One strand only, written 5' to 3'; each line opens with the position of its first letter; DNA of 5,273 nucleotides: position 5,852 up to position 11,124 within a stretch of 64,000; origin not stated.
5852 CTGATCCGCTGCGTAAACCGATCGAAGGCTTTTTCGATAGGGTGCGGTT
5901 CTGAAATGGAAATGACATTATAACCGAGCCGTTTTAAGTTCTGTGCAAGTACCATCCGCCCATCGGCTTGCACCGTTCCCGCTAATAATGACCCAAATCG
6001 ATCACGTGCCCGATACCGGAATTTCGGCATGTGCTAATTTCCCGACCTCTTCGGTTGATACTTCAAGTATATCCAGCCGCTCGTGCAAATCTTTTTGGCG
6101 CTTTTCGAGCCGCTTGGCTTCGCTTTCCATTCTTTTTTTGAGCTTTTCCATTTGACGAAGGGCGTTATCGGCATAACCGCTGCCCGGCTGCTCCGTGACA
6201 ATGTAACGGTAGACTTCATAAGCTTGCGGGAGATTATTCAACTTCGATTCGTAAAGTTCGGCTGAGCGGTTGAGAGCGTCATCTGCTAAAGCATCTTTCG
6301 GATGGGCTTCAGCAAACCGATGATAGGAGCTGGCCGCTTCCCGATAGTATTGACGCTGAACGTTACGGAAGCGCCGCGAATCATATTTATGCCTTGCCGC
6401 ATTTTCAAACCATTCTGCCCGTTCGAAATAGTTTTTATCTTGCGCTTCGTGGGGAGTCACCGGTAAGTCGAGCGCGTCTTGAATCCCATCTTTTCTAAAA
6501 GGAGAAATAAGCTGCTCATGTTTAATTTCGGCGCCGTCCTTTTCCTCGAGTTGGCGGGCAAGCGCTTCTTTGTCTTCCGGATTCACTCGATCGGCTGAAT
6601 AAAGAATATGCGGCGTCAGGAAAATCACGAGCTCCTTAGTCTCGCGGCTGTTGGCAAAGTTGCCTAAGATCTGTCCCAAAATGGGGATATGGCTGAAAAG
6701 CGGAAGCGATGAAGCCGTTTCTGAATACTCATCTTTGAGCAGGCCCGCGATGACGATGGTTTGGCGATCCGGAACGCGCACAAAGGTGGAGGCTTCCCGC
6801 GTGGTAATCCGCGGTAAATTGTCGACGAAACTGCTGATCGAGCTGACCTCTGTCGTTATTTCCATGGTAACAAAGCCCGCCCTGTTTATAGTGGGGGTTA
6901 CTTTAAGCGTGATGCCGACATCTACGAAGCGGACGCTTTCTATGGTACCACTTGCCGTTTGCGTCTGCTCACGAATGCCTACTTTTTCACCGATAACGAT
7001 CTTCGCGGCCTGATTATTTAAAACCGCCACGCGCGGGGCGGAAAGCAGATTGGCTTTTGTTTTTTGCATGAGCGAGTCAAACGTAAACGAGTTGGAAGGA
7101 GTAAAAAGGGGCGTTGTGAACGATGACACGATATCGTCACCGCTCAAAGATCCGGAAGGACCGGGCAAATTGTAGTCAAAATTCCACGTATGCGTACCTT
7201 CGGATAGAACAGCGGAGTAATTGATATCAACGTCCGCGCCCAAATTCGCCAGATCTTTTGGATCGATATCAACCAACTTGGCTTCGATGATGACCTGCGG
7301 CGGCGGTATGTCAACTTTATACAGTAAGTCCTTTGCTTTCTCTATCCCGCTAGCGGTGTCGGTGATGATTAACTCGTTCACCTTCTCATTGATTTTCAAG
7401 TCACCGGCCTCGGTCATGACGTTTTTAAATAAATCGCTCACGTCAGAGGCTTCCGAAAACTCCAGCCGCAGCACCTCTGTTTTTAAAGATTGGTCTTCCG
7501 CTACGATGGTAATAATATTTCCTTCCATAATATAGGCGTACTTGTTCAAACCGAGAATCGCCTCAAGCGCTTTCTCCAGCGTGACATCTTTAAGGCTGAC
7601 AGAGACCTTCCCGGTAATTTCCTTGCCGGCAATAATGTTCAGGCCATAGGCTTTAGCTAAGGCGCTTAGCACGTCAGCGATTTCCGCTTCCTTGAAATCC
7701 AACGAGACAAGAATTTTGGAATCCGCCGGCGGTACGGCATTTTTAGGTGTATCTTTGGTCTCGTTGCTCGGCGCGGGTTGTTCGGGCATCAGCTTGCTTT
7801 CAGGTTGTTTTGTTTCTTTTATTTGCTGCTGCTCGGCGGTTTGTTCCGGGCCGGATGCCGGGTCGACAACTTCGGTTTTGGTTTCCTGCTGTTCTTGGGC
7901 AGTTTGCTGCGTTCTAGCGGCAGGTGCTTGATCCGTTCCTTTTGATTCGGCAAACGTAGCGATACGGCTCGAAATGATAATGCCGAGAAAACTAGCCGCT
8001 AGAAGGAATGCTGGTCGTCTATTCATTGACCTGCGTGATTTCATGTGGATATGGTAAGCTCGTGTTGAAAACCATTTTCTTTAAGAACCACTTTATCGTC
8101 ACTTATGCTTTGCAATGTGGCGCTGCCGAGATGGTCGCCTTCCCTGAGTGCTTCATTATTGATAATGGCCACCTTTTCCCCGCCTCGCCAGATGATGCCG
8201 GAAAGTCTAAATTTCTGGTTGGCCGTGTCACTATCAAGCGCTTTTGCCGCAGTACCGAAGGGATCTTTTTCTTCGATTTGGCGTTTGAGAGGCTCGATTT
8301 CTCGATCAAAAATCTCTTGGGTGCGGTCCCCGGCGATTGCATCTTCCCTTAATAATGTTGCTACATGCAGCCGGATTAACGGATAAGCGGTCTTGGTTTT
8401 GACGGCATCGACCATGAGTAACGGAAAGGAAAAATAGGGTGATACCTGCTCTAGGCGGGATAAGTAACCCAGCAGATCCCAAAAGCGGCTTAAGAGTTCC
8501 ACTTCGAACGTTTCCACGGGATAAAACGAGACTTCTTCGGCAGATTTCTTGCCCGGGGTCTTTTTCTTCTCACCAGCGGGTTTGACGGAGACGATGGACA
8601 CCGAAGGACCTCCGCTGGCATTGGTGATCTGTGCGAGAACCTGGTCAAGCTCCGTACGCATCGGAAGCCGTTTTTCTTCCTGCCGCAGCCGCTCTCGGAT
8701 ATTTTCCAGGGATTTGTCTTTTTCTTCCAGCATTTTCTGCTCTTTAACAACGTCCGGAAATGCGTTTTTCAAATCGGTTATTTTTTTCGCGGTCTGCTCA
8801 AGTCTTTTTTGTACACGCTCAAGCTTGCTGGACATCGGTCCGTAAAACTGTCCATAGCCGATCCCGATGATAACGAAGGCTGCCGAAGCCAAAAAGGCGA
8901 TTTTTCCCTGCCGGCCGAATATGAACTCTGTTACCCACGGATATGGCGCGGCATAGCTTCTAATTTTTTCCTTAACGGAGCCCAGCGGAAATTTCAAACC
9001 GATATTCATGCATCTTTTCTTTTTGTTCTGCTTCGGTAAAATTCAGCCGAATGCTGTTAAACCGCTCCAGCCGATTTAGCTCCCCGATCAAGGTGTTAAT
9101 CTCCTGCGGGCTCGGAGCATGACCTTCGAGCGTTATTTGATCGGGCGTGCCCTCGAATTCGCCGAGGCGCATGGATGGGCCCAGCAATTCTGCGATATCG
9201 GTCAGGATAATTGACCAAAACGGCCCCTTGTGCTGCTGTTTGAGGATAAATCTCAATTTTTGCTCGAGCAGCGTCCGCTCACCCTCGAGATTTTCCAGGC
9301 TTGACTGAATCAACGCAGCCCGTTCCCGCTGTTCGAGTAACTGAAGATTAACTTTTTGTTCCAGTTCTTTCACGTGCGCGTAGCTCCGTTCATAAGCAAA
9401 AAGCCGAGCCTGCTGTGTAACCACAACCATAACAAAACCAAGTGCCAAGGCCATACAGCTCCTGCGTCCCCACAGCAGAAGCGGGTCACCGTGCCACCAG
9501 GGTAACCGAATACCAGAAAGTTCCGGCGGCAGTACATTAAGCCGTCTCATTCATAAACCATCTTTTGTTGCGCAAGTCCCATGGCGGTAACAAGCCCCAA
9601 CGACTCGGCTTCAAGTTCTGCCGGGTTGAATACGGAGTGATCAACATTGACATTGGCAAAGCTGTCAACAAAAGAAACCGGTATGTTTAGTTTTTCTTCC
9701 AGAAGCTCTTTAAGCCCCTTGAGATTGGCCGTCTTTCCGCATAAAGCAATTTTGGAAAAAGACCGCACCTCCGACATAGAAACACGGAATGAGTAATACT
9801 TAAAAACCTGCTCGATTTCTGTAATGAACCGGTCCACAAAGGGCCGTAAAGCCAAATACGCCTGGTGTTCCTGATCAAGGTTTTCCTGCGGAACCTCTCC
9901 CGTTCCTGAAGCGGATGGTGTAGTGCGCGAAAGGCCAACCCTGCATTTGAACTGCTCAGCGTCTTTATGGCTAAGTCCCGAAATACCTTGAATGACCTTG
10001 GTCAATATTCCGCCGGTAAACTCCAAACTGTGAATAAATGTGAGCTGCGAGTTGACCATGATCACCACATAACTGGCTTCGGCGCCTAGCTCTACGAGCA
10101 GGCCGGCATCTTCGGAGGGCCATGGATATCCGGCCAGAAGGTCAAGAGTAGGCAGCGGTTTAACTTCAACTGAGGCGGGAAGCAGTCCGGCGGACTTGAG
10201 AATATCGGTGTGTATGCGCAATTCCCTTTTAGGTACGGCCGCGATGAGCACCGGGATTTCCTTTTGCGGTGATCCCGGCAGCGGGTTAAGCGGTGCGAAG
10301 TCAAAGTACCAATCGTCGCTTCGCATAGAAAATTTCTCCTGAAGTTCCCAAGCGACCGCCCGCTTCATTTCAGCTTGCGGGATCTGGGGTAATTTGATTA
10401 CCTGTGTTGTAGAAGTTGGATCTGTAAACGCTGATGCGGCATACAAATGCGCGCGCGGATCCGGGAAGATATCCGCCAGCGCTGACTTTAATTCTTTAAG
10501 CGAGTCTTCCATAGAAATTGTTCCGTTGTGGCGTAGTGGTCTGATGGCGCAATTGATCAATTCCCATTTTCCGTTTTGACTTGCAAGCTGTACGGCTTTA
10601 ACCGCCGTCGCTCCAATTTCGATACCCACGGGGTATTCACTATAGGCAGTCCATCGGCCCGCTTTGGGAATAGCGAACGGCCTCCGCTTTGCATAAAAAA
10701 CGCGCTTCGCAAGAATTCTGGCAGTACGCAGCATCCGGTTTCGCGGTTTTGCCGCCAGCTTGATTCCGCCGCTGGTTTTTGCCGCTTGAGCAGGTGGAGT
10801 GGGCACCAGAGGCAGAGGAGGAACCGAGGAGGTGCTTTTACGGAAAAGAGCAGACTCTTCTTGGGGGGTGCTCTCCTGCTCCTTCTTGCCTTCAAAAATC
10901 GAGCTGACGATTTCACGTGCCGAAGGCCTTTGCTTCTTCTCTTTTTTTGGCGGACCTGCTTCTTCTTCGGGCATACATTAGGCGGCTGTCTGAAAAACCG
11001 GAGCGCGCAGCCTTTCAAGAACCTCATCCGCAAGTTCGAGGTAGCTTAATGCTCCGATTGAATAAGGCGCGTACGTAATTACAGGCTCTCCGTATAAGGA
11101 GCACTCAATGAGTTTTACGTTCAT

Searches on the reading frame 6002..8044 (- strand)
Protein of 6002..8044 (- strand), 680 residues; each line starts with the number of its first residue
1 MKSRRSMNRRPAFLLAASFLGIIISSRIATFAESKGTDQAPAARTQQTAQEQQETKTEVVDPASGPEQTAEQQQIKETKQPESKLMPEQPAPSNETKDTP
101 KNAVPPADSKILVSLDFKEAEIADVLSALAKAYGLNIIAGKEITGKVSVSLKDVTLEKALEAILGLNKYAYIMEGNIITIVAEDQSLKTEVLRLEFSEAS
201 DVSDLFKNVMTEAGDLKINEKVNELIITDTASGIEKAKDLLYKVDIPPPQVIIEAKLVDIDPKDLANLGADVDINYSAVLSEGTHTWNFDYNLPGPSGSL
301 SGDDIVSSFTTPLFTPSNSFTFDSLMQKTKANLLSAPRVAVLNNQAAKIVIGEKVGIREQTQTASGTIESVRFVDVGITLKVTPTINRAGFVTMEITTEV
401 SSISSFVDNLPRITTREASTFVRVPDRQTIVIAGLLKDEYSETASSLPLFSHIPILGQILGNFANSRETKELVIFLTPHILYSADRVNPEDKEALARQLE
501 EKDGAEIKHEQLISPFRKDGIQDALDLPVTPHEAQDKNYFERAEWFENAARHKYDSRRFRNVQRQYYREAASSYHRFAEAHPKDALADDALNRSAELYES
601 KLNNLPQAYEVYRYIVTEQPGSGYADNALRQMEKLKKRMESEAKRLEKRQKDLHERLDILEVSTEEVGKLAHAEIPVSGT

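Call 25: search_protein_families(library=pfam, proteins=[window:6002-8044:-], max_evalue=0.001)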
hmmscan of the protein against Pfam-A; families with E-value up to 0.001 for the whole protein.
window:6002-8044:- (680 aa): 5 families
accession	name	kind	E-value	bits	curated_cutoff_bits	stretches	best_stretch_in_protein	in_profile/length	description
PF00263.26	Secretin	-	8.8e-42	143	27.5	1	325-481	2-168/169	Bacterial type II and III secretion system protein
PF07660.19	STN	-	2.3e-11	43.7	28.4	1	135-181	1-50/52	Secretin and TonB N terminus short domain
PF03958.22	Secretin_N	-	2.8e-06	27.9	28.2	1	189-250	1-69/69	Bacterial type II/III secretion system short domain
PF21305.2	type_II_gspD_N0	-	9.4e-06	25.8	27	1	115-178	1-69/71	GspD-like, N0 domain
PF16344.10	FecR_C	-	0.00016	22.1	24.4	1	115-180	2-70/70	FecR, C-terminal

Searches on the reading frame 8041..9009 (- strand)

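Call 25: search_protein_families(library=pfam, proteins=[window:8041-9009:-], max_evalue=0.001)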
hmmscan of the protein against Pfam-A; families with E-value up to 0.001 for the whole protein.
window:8041-9009:- (322 aa): 1 family
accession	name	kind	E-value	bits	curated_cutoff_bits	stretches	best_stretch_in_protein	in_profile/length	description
PF04350.18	PilO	-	3.3e-06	27.7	22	1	70-150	1-81/145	Pilus assembly protein, PilO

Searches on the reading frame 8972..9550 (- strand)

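Call 25: search_protein_families(library=pfam, proteins=[window:8972-9550:-], max_evalue=0.001)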
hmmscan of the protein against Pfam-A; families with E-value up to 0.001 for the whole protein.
window:8972-9550:- (192 aa): 1 family
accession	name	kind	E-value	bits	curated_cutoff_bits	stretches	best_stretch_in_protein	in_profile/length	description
PF05137.18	PilN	-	1.3e-06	28.8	22.8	1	116-190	3-77/78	Fimbrial assembly protein (PilN)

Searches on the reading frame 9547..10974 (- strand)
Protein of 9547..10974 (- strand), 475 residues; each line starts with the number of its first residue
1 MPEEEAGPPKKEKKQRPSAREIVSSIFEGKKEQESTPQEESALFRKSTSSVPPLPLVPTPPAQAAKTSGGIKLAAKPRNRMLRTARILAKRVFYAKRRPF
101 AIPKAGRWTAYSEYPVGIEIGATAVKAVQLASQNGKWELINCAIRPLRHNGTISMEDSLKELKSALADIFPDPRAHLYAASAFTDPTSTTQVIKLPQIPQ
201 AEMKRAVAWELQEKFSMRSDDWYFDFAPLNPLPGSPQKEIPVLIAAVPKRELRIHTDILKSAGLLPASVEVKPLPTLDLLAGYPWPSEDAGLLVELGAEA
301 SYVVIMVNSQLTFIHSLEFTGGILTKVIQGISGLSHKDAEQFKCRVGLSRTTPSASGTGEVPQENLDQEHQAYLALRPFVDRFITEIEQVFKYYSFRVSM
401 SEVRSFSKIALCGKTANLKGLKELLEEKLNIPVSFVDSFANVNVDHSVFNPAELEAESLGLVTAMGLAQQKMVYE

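Call 25: search_protein_families(library=pfam, proteins=[window:9547-10974:-], max_evalue=0.001)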
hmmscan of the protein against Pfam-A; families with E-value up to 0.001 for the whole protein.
window:9547-10974:- (475 aa): 2 families
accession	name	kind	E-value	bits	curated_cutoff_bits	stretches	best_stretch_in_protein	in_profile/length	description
PF11104.14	PilM_2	-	6.2e-30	104.7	27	1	117-469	1-337/340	Type IV pilus assembly protein PilM;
PF14450.12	FtsA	-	1.7e-07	32.1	31.8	1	293-437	2-111/127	Cell division protein FtsA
